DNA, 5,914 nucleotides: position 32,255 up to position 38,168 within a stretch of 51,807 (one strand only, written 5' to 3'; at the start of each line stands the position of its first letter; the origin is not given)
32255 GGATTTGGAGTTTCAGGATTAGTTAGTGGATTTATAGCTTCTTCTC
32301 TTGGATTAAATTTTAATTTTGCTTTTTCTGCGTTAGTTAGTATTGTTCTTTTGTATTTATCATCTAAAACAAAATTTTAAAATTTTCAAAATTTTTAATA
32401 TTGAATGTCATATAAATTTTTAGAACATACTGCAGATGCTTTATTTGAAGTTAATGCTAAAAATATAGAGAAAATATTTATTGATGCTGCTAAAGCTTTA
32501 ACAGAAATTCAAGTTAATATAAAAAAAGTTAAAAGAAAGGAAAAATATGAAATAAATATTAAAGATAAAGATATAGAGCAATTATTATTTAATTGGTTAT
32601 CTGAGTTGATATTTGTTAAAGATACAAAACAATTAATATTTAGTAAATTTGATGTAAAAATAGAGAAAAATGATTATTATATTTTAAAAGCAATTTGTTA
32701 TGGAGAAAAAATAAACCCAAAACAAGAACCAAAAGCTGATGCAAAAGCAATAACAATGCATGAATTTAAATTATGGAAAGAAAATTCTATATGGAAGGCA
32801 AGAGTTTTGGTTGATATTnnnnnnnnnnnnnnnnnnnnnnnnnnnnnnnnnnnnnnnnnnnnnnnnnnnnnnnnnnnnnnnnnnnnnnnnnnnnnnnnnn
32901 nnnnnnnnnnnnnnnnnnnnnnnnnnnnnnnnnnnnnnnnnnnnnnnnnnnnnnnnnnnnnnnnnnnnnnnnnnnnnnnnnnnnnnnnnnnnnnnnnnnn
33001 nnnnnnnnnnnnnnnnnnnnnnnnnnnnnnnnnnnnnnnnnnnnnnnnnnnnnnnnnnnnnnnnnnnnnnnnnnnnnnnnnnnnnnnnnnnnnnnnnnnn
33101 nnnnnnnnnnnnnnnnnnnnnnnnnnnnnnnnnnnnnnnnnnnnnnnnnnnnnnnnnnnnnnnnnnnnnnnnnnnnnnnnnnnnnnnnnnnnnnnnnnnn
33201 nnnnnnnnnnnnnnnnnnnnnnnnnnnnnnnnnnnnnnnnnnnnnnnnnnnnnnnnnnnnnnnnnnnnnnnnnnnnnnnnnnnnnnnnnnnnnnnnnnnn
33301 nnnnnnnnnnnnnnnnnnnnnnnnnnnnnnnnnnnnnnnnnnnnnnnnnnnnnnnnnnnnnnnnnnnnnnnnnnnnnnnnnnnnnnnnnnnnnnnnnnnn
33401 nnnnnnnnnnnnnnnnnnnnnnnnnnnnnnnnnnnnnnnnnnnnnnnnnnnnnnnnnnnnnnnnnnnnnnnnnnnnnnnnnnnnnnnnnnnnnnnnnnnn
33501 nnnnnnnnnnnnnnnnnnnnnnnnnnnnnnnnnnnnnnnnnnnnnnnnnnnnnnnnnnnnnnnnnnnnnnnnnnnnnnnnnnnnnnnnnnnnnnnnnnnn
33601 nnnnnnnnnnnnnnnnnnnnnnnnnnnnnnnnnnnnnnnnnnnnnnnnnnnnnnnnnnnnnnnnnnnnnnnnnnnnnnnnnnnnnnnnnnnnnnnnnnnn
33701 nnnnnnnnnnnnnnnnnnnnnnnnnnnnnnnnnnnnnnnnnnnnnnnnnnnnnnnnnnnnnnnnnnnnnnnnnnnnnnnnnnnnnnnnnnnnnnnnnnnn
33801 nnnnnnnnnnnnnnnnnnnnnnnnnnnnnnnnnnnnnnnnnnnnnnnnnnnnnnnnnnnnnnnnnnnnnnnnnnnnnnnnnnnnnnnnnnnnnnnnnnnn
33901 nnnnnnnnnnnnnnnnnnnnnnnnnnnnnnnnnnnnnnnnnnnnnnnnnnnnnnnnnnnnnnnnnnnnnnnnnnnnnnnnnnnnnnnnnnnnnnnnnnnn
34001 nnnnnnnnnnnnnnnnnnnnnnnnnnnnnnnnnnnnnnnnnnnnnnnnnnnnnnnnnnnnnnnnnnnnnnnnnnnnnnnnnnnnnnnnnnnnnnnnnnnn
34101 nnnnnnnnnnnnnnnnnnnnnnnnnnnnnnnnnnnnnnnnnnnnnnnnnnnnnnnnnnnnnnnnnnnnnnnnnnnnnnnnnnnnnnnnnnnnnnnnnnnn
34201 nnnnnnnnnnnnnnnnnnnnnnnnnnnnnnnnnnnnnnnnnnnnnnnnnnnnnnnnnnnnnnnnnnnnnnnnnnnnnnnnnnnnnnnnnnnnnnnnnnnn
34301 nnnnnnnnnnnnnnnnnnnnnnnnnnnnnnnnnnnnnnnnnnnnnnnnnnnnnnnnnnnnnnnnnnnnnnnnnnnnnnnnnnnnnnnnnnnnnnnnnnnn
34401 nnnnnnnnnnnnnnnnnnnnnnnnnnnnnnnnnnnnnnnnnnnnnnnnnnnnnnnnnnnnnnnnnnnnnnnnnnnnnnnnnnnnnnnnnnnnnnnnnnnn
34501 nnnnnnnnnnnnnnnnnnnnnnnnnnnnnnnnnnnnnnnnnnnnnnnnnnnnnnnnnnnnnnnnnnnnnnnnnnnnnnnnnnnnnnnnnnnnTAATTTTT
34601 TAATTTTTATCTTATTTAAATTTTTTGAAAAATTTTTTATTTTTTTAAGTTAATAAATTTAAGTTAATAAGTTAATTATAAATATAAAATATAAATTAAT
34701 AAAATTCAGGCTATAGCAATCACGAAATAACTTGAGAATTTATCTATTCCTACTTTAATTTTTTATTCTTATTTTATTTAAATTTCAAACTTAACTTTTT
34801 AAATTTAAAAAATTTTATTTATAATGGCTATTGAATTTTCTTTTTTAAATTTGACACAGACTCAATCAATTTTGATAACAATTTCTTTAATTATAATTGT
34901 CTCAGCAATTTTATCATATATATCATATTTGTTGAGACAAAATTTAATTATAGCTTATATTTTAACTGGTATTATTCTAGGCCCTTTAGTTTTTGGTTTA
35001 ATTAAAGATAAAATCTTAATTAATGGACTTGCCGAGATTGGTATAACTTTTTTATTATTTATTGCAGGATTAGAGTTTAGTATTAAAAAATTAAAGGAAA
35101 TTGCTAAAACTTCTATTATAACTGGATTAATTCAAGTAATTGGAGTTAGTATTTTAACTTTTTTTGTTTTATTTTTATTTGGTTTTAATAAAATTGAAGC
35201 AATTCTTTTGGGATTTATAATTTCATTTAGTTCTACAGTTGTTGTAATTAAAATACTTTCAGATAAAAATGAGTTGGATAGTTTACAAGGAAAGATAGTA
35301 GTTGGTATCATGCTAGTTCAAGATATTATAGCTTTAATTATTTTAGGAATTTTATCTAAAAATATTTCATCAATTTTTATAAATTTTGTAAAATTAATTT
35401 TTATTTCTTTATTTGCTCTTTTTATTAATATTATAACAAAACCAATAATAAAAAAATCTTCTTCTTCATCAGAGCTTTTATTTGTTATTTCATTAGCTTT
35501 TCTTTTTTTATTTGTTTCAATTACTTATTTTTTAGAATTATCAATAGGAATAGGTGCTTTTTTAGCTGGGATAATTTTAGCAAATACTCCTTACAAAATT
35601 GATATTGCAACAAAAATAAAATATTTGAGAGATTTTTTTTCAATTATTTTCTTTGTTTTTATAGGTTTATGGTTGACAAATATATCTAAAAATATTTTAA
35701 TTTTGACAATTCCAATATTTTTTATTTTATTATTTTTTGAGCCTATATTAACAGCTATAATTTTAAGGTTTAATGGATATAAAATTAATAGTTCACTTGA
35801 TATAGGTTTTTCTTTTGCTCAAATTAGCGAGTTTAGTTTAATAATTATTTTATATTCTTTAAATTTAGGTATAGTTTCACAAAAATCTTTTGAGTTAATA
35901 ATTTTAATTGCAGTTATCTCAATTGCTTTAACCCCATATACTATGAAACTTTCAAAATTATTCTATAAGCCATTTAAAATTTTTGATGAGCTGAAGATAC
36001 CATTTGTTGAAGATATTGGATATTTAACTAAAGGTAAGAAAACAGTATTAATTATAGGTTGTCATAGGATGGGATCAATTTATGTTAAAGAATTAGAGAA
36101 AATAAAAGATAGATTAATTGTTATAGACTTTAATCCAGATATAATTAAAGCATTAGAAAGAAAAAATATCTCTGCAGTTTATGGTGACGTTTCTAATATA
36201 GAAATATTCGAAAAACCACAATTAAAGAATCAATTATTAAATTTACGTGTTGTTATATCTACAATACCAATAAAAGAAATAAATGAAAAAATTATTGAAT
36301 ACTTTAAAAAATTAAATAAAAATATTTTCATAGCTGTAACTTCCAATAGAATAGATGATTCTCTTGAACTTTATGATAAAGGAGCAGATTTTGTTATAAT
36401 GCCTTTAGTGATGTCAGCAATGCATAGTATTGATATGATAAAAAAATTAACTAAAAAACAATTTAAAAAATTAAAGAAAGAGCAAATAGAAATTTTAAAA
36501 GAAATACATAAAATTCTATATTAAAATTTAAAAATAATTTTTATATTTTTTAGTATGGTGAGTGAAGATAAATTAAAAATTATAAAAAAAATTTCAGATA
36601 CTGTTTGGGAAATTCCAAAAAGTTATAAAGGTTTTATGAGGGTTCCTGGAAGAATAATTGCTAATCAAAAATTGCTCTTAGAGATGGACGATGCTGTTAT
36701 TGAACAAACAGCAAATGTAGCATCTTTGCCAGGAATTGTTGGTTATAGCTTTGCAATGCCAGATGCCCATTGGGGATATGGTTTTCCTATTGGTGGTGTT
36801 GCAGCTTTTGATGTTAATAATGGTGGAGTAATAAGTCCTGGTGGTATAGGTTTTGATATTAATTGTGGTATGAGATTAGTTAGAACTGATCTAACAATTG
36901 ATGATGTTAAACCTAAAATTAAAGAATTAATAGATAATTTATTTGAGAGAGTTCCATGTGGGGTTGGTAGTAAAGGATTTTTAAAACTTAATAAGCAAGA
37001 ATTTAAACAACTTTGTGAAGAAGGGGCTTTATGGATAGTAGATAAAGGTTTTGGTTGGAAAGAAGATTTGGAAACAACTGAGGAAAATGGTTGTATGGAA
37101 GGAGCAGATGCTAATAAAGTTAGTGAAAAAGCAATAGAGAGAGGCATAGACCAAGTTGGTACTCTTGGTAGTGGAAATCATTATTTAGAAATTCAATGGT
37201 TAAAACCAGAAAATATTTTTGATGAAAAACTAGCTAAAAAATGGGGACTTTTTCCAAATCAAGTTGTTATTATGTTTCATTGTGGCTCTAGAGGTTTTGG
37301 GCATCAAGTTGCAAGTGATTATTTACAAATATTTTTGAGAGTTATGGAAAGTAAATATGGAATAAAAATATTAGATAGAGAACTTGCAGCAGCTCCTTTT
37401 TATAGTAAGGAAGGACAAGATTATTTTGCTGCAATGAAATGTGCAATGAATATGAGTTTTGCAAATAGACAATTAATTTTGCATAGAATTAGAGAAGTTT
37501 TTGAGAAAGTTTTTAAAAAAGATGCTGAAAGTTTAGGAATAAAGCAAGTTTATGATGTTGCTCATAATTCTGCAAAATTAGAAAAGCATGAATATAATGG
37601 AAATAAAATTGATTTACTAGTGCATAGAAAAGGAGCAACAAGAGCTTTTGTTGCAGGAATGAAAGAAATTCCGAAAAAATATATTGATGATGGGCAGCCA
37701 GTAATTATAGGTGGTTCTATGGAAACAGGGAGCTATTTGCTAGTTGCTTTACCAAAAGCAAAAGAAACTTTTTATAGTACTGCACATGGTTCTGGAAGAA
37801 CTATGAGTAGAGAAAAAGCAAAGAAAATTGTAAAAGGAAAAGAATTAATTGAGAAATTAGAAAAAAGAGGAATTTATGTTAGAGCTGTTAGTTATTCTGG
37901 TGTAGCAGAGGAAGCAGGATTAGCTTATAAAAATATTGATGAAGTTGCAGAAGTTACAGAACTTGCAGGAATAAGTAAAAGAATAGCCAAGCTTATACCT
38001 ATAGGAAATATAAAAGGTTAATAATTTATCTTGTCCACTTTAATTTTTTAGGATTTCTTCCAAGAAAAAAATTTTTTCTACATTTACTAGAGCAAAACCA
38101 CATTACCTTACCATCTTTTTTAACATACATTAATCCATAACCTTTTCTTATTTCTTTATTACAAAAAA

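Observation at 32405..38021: Coupled active/pseudo MNT-HEPN paralog pair between archease and RtcB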

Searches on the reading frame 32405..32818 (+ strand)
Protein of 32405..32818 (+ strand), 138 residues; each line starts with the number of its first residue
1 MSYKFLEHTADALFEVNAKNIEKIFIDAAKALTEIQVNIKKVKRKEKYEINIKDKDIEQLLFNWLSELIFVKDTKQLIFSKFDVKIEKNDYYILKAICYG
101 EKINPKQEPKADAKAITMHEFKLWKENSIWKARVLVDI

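Call 3: search_protein_families(library=pfam, proteins=[window:32405-32818:+], max_evalue=1)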
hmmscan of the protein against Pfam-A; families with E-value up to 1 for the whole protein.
window:32405-32818:+ (138 aa): 1 family
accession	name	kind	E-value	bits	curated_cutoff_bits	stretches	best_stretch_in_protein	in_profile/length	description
PF01951.21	Archease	-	4.3e-39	134.4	25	1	3-138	1-136/136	Archease protein family (MTH1598/TM1083)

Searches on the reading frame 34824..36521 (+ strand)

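Call 3: search_protein_families(library=pfam, proteins=[window:34824-36521:+], max_evalue=1)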
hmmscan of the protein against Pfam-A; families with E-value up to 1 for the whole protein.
window:34824-36521:+ (566 aa): 4 families
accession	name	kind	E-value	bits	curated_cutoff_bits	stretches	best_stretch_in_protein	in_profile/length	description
PF00999.27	Na_H_Exchanger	-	3.2e-47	161.6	26.2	1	26-373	2-373/375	Sodium/hydrogen exchanger, transmembrane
PF02254.24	TrkA_N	-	1.4e-15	58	23.8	1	408-527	1-116/116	TrkA-N domain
PF13241.12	NAD_binding_7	-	0.047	14.7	22.1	1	405-499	7-87/104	Putative NAD(P)-binding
PF02826.25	2-Hacid_dh_C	-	0.62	9.9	25.1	0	438-479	135-173/178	D-isomer specific 2-hydroxyacid dehydrogenase, NAD binding domain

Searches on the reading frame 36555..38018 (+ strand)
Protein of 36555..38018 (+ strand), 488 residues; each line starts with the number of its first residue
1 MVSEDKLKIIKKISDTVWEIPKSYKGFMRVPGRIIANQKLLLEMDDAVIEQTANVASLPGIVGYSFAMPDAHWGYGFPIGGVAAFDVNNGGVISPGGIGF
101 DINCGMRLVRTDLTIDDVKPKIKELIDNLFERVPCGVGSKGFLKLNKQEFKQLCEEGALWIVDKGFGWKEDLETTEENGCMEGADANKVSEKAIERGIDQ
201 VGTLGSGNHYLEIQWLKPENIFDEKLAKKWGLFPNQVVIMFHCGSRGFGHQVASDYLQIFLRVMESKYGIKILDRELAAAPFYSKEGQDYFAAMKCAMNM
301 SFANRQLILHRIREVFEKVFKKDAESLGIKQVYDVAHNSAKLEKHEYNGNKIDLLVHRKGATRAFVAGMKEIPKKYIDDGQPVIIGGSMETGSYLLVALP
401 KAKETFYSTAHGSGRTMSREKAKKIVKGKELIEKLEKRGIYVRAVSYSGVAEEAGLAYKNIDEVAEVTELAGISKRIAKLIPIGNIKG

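Call 3: search_protein_families(library=pfam, proteins=[window:36555-38018:+], max_evalue=1)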
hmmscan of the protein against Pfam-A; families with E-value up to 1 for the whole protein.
window:36555-38018:+ (488 aa): 3 families
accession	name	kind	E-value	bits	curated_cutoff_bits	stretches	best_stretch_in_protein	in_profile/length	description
PF01139.22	RtcB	-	3.6e-168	560.6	27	1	51-488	1-426/426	tRNA-splicing ligase RtcB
PF11848.13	DUF3368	-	0.2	12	27.3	0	422-442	14-34/46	Domain of unknown function (DUF3368)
PF13021.12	DUF3885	-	0.24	11.9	23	1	299-344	35-80/189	Domain of unknown function (DUF3885)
